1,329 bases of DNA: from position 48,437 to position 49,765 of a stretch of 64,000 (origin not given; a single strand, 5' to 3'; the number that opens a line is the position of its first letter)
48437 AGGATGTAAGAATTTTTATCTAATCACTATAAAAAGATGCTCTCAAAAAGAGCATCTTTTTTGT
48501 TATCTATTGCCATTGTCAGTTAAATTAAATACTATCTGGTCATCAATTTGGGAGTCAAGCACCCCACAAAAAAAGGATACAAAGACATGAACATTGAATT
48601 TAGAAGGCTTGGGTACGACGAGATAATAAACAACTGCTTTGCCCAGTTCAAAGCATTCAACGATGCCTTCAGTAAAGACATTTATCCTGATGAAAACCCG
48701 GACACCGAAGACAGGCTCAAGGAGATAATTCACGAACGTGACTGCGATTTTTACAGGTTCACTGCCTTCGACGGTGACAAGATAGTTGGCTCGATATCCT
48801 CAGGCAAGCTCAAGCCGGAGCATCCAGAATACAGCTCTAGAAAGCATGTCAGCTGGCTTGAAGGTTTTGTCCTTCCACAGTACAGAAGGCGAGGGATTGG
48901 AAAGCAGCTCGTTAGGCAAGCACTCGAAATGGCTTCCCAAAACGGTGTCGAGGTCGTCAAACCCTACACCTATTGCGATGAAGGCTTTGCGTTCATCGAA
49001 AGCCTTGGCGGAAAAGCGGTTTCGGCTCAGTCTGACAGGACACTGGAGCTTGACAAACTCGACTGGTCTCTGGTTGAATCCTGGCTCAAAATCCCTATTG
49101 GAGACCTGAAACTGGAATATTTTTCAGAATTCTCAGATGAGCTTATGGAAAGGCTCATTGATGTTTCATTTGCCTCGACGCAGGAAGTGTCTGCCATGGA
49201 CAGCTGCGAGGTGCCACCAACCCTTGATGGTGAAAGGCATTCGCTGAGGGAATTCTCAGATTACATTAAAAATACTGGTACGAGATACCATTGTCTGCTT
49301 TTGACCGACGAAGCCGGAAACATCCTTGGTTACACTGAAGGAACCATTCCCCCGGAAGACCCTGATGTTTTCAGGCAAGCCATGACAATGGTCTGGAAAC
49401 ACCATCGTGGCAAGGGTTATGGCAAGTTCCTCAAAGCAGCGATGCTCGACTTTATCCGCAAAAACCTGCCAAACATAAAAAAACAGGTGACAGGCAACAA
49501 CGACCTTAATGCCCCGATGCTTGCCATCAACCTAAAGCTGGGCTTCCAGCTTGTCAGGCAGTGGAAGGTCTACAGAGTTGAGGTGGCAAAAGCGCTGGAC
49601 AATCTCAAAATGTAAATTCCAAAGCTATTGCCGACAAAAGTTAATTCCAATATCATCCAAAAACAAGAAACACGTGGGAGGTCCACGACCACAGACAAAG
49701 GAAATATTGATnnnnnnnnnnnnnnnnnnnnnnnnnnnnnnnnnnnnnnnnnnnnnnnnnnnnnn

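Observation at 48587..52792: Tandem array of four paralogous double-GNAT acyltransferases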

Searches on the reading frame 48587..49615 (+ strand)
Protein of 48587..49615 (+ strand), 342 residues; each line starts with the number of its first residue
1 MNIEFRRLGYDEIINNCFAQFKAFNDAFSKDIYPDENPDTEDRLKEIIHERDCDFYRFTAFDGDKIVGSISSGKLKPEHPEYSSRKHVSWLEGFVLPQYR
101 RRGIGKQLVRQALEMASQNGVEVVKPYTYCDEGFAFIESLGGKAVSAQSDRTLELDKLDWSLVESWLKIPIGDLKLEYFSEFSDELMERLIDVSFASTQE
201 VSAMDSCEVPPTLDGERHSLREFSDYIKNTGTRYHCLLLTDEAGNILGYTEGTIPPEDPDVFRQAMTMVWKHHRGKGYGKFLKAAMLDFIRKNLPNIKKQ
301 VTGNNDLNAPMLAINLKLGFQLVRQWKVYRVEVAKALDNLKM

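Call 3: search_protein_families(library=pfam, proteins=[window:48587-49615:+], max_evalue=1)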
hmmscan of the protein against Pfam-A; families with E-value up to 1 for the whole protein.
window:48587-49615:+ (342 aa): 10 families
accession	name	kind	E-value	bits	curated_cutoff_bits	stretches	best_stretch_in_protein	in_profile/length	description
PF00583.31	Acetyltransf_1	-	4.6e-19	69.2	20.7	2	31-123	11-95/116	Acetyltransferase (GNAT) family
PF13508.13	Acetyltransf_7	-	6.4e-13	49.3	27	2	58-127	6-66/84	Acetyltransferase (GNAT) domain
PF14542.12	Acetyltransf_CG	-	1.4e-10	41.6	30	2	87-124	24-61/80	GCN5-related N-acetyl-transferase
PF13673.13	Acetyltransf_10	-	8.1e-10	39.2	23.6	2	44-122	22-86/128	Acetyltransferase (GNAT) domain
PF13302.13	Acetyltransf_3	-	1.1e-07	33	25.4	1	194-321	17-138/138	Acetyltransferase (GNAT) domain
PF13527.13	Acetyltransf_9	-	3.9e-06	27.3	25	1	29-124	17-109/127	Acetyltransferase (GNAT) domain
PF13420.13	Acetyltransf_4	-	3.7e-05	24.2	24.3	1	217-330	31-144/155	Acetyltransferase (GNAT) domain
PF08445.16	FR47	-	7.5e-05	23.1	22.1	1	268-327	28-82/86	FR47-like protein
PF13480.13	Acetyltransf_6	-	0.003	18.1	22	1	84-124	92-132/143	Acetyltransferase (GNAT) domain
PF13880.12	Acetyltransf_13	-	0.19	12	22.8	0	94-114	11-31/69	ESCO1/2 acetyl-transferase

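Call 4: search_protein_families(library=ncbifam, proteins=[window:48587-49615:+], max_evalue=1)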
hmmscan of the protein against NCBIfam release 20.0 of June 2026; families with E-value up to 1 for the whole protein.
window:48587-49615:+ (342 aa): 21 families
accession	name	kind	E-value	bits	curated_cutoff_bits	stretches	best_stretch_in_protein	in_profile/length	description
NF043067.1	AAC_6p_group_E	equivalog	8.7e-07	28.9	140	1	30-121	14-104/140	aminoglycoside 6'-N-acetyltransferase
TIGR01575.1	rimI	equivalog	1.3e-06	28.6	86.4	2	228-306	25-101/132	ribosomal protein S18-alanine N-acetyltransferase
NF040503.1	resist_ArsN1a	equivalog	1.6e-05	24.7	170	1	212-323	26-136/159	arsinothricin resistance N-acetyltransferase ArsN1 family A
TIGR03448.1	mycothiol_MshD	equivalog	2.6e-05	23.7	163.1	2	86-117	70-101/294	mycothiol synthase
NF005840.0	PRK07757.1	equivalog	0.00048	20.1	154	1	95-135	74-114/153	N-acetyltransferase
NF000224.3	AAC_6p_Acine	exception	0.00057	19.9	225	1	83-119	70-107/146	AAC(6')-Ighjkrstuvwx family aminoglycoside N-acetyltransferase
NF033083.0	AAC_3_I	equivalog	0.00089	19.5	200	1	21-124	16-114/145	AAC(3)-I family aminoglycoside N-acetyltransferase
NF007807.0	PRK10514.1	equivalog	0.0031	17.4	134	1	94-124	77-107/147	acetyltransferase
NF033374.6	AAC_6p_Id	exception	0.0042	17.1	320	1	51-119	39-107/149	aminoglycoside N-acetyltransferase AAC(6')-Id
NF040501.1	resist_ArsN2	equivalog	0.0046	16.6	125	1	95-124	56-85/133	arsenic resistance N-acetyltransferase ArsN2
NF000487.1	stat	exception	0.0056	16.2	420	0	271-322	114-163/189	streptothricin N-acetyltransferase STAT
NF040504.1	resist_ArsN1b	equivalog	0.011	15.5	210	0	218-327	32-140/159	arsinothricin resistance N-acetyltransferase ArsN1 family B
NF000140.3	AAC_6p_Salmo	exception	0.013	15.8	270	1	76-120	63-108/145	cryptic aminoglycoside N-acetyltransferase AAC(6')-Iy/Iaa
NF010241.0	PRK13688.1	equivalog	0.023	14.5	194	1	20-114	17-107/159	N-acetyltransferase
TIGR02382.1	wecD_rffC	equivalog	0.028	14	195.1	0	221-291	82-153/191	dTDP-4-amino-4,6-dideoxy-D-galactose acyltransferase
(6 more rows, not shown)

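Call 6: search_solved_structures(query=A1, max_evalue=1, show_alignments=2)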
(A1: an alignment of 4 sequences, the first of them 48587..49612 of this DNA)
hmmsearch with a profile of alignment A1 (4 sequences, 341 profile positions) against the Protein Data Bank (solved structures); distinct sequences matched with E-value up to 1: 104 (the best 60 are shown).
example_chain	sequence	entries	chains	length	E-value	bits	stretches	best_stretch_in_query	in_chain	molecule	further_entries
2wpw_A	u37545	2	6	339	1.1e-21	80.4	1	233-332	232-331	ORF14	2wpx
2ge3_A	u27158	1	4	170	2.4e-07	33.3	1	48-135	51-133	probable acetyltransferase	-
5kga_A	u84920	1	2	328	1.2e-06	31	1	50-128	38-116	Predicted acetyltransferase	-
5kgh_A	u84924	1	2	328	1.2e-06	31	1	50-128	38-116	Predicted acetyltransferase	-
5kf1_A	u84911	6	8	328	1.4e-06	30.8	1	50-128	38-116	Predicted acetyltransferase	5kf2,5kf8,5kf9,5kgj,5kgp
7wx5_A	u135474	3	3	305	2.1e-06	30.2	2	32-147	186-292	N-acetyltransferase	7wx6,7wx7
2atr_A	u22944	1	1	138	1.4e-05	27.5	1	46-143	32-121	acetyltransferase, GNAT family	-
6wqb_A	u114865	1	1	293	0.00062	22.1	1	84-144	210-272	N-terminal acetyltransferase, GNAT family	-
6wqc_A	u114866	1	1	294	0.00063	22.1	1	84-144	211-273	N-terminal acetyltransferase, GNAT family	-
2ae6_A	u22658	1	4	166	0.00093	21.5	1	49-141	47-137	acetyltransferase, GNAT family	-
6vr2_A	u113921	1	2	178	0.001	21.3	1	56-144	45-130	Aminoglycoside 2'-N-acetyltransferase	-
6vou_A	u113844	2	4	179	0.001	21.3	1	56-144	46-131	Aminoglycoside 2'-N-acetyltransferase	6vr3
6vta_A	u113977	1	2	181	0.0011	21.3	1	56-144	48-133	Aminoglycoside 2'-N-acetyltransferase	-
3ld2_A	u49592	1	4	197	0.0011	21.3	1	46-144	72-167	Putative acetyltransferase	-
7jzs_A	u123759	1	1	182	0.0012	21.1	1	56-144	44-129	Aminoglycoside 2'-N-acetyltransferase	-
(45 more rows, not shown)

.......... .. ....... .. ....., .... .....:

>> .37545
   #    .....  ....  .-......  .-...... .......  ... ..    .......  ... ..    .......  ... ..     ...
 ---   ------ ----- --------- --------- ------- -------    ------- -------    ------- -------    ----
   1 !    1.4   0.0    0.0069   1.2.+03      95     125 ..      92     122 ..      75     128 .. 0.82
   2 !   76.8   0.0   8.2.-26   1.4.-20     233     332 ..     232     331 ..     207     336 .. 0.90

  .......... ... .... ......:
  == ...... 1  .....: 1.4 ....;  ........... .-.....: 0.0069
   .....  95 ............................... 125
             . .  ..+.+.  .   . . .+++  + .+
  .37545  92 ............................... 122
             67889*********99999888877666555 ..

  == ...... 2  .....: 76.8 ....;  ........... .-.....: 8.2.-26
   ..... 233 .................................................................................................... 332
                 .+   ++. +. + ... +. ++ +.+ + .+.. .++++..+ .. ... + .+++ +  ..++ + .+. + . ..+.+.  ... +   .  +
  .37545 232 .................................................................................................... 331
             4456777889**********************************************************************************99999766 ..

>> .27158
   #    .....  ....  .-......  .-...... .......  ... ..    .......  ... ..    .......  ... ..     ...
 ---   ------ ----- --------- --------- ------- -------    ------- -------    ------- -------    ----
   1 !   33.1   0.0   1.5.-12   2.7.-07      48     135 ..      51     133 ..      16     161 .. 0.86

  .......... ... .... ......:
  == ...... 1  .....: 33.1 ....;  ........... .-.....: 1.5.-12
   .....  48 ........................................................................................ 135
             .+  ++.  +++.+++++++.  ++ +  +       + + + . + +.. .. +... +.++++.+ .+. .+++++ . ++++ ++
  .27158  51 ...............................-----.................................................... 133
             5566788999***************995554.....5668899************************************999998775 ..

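Call 7: find_homologous_proteins(query=A1, max_evalue=0.001)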
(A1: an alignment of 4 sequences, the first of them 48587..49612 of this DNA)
Query A1 (4 sequences) (342 aa, profile of the alignment): 181 proteins with E <= 0.001 among 6897 candidates; the best 120 are listed.
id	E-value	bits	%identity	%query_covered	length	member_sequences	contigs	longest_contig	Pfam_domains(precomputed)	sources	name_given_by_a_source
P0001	1.9e-164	565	100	100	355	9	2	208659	PF13673.14,PF13302.14,PF13508.14,PF14542.13,PF13527.14,PF00583.32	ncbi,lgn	-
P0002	2.8e-144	498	33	97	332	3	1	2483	PF13673.14,PF13302.14,PF13508.14,PF08445.17,PF14542.13,PF00583.32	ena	-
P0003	5.3e-143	494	80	100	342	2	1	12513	PF13673.14,PF13302.14,PF13508.14,PF14542.13,PF00583.32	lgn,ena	-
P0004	5.4e-138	478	71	99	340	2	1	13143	PF13673.14,PF13302.14,PF13508.14,PF14542.13,PF00583.32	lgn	-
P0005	1.9e-137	476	73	100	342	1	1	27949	PF13673.14,PF13508.14,PF14542.13,PF00583.32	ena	-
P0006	2.2e-137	476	75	100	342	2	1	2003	PF13673.14,PF13302.14,PF13508.14,PF14542.13,PF00583.32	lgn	-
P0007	2.2e-136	472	31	97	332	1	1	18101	PF13673.14,PF13508.14,PF00583.32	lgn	-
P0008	8.4e-131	454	63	100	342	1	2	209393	PF13673.14,PF13508.14,PF08445.17,PF14542.13,PF00583.32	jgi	jgi:GNAT superfamily N-acetyltransferase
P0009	1.4e-130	453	32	97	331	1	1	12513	PF13673.14,PF13302.14,PF13508.14,PF00583.32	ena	-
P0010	2.3e-130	453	32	97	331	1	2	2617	PF13673.14,PF13302.14,PF13508.14,PF00583.32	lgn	-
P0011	8.9e-130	451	31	98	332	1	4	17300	PF13673.14,PF13302.14,PF13508.14,PF08445.17,PF00583.32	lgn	-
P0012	6.3e-129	448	30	97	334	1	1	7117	PF13673.14,PF13302.14,PF13508.14,PF08445.17,PF00583.32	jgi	jgi:RimJ/RimL family protein N-acetyltransferase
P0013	1.3e-128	447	64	100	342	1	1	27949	PF13673.14,PF13302.14,PF13508.14,PF14542.13,PF13527.14,PF00583.32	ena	-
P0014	4.8e-128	445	70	100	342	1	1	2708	PF13673.14,PF13302.14,PF13508.14,PF14542.13,PF00583.32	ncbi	-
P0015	2.7e-126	439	30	95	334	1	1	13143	PF13673.14,PF13302.14,PF13508.14,PF00583.32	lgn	-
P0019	2.0e-79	285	32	97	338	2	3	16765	PF13673.14,PF13302.14,PF13508.14,PF08445.17,PF00583.32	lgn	-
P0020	2.7e-50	189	30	95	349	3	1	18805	PF13508.14,PF00583.32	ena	-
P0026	1.0e-41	161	29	91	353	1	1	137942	PF13508.14,PF00583.32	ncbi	ncbi:MAG: GNAT family N-acetyltransferase [Candidatus Dormibacter sp.]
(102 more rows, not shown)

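Call 8: find_encoding_contigs(protein=P0001, flank=10000, max_places=4)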
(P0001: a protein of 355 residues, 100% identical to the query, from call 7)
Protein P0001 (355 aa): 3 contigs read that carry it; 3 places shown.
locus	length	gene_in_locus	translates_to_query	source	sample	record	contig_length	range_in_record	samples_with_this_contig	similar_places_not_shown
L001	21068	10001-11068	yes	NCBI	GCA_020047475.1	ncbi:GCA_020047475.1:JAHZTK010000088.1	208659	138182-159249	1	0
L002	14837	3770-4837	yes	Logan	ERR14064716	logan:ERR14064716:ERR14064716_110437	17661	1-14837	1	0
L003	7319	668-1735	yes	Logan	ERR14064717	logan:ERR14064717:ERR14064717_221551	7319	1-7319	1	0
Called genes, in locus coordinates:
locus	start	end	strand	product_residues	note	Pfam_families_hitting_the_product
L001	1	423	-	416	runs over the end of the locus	PF08308:PEGA (weak)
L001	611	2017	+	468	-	PF10646:Germane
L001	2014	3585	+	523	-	PF00246:Peptidase_M14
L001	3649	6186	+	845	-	PF13360:PQQ_2 (weak), PF13570:Beta-prop_ACSF4, PF07833:Cu_amine_oxidN1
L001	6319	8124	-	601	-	PF13289:SIR2_2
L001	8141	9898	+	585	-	PF03485:Arg_tRNA_synt_N, PF00750:tRNA-synt_1d, PF09334:tRNA-synt_1g (faint), PF01921:tRNA-synt_1f (faint), PF05746:DALR_1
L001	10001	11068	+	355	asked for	PF13302:Acetyltransf_3 (faint), PF00583:Acetyltransf_1, PF13527:Acetyltransf_9 (faint), PF13673:Acetyltransf_10 (weak), PF13508:Acetyltransf_7 (weak), PF14542:Acetyltransf_CG (weak)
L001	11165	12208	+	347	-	PF00583:Acetyltransf_1 (faint), PF13673:Acetyltransf_10 (faint), PF13508:Acetyltransf_7 (faint)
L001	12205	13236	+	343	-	PF00583:Acetyltransf_1 (faint), PF13508:Acetyltransf_7 (faint), PF13673:Acetyltransf_10 (faint)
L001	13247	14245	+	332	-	PF13302:Acetyltransf_3 (faint), PF00583:Acetyltransf_1 (weak), PF13673:Acetyltransf_10 (weak), PF13508:Acetyltransf_7 (weak)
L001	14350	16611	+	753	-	-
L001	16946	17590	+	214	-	PF01891:CbiM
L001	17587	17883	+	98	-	PF13190:PDGLE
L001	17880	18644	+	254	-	PF02361:CbiQ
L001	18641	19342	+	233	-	PF02463:SMC_N (faint), PF00005:ABC_tran, PF13304:AAA_21 (weak)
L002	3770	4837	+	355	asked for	PF13302:Acetyltransf_3 (faint), PF00583:Acetyltransf_1, PF13527:Acetyltransf_9 (faint), PF13673:Acetyltransf_10 (weak), PF13508:Acetyltransf_7 (weak), PF14542:Acetyltransf_CG (weak)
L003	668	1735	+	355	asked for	PF13302:Acetyltransf_3 (faint), PF00583:Acetyltransf_1, PF13527:Acetyltransf_9 (faint), PF13673:Acetyltransf_10 (weak), PF13508:Acetyltransf_7 (weak), PF14542:Acetyltransf_CG (weak)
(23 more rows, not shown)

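Call 9: find_related_loci(query=A1, collection=genome_contigs, flank=10000)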
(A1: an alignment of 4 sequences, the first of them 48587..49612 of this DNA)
Query A1 (342 aa) in genome_contigs; peptide patterns used: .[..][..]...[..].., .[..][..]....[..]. (x = any residue, [..] = any of these).
87 stretches matched a pattern; 16 encode a relative of the query (tblastn E <= 1e-3); 16 distinct loci.
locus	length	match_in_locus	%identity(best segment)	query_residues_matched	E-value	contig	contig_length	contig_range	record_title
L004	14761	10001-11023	37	1-340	7e-67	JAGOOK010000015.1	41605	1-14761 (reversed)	MAG: Caldisericia bacterium isolate Go_SlDig_bin_249 Go_SlDig_2454_length_41605_cov_18.644293, whole genome shotgun sequ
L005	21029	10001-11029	36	1-342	9e-66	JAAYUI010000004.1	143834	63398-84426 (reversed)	MAG: Caldisericales bacterium isolate AS27yjCOA_144 17673_AS27, whole genome shotgun sequence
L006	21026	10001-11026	35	3-341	5e-66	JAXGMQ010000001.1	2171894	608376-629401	MAG: Caldisericia bacterium isolate AnMBR.bin236 bin236_1, whole genome shotgun sequence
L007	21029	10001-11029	34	1-340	1e-60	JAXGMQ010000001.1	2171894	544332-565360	MAG: Caldisericia bacterium isolate AnMBR.bin236 bin236_1, whole genome shotgun sequence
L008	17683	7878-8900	35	1-340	3e-62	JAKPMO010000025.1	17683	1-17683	MAG: Caldisericota bacterium isolate JPAS_metabat.17 k141_1118739, whole genome shotgun sequence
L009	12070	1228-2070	30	55-334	7e-30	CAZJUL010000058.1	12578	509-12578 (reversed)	MAG TPA_asm: uncultured Elusimicrobiaceae bacterium isolate binchicken_co356_8 genome assembly, contig: NODE_2727_length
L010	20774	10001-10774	32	65-321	3e-29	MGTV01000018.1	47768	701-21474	MAG: Elusimicrobia bacterium GWA2_62_23 gwa2_scaffold_1700, whole genome shotgun sequence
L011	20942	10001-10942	29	26-333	6e-29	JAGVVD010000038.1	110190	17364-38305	MAG: Elusimicrobia bacterium isolate WAS_Bin_5 WAS_Bin_5_scaffold_30, whole genome shotgun sequence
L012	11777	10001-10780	30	77-333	2e-28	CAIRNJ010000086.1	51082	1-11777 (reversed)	MAG: uncultured Elusimicrobia bacterium isolate MJ_bin-1308 genome assembly, contig: bin-1308:086/112, whole genome shot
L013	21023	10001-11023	35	1-340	8e-66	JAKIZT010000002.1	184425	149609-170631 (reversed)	MAG: Caldisericales bacterium isolate UR.bin110 NODE_2_length_184425_cov_12.516008, whole genome shotgun sequence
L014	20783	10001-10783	31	63-321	2e-28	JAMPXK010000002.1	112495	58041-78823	MAG: Elusimicrobiales bacterium isolate R2F_R2FSRR_metabat.29 R2F_C72, whole genome shotgun sequence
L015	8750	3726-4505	29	77-333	3e-27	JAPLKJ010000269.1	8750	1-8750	MAG: Elusimicrobia bacterium isolate LacPavin_0920_WC70_MAG_61_9 LacPavin_0920_WC70_scaffold_224417, whole genome shotgu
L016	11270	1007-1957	29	26-334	6e-27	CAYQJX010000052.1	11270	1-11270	MAG TPA_asm: uncultured Elusimicrobiaceae bacterium isolate binchicken_co266_98 genome assembly, contig: NODE_10440_leng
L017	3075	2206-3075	26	25-306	5e-19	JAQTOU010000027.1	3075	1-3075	MAG: Elusimicrobiales bacterium isolate STB_10 NODE_128742_length_3075_cov_1.800204_Sandtown_B, whole genome shotgun seq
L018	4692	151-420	34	238-332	3e-5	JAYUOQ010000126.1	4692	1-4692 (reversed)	MAG: Armatimonadota bacterium isolate GL103_UP_concoct_32 GL103_UP_concoct_32_125, whole genome shotgun sequence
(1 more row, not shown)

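Call 12: find_encoding_contigs(protein=P0005, flank=10000, max_places=3)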
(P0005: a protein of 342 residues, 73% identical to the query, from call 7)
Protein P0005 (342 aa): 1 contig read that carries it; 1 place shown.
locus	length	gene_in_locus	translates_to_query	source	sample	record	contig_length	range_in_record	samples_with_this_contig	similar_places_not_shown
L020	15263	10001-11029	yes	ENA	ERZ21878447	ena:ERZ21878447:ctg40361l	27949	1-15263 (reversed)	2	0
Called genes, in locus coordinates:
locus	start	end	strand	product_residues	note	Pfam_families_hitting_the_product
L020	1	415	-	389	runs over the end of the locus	PF20215:DUF6575 (weak)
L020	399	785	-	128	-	-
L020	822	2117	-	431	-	PF13588:HSDR_N_2 (weak), PF04313:HSDR_N (weak)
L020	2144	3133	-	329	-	PF01008:IF-2B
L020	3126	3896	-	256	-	PF01048:PNP_UDP_1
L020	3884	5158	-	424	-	PF01979:Amidohydro_1, PF07969:Amidohydro_3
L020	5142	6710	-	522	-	PF03853:YjeF_N, PF01256:Carb_kinase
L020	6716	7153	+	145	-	-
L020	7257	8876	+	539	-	PF03485:Arg_tRNA_synt_N, PF00750:tRNA-synt_1d, PF09334:tRNA-synt_1g (faint), PF01921:tRNA-synt_1f (faint), PF05746:DALR_1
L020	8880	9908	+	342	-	PF13302:Acetyltransf_3 (faint), PF13527:Acetyltransf_9 (faint), PF00583:Acetyltransf_1, PF13673:Acetyltransf_10 (faint), PF13508:Acetyltransf_7 (faint), PF14542:Acetyltransf_CG (faint)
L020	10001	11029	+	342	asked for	PF00583:Acetyltransf_1 (weak), PF13673:Acetyltransf_10 (faint), PF13508:Acetyltransf_7 (faint), PF14542:Acetyltransf_CG (faint)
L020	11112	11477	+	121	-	-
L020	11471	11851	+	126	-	-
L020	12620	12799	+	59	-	-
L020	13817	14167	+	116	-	-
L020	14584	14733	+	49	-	-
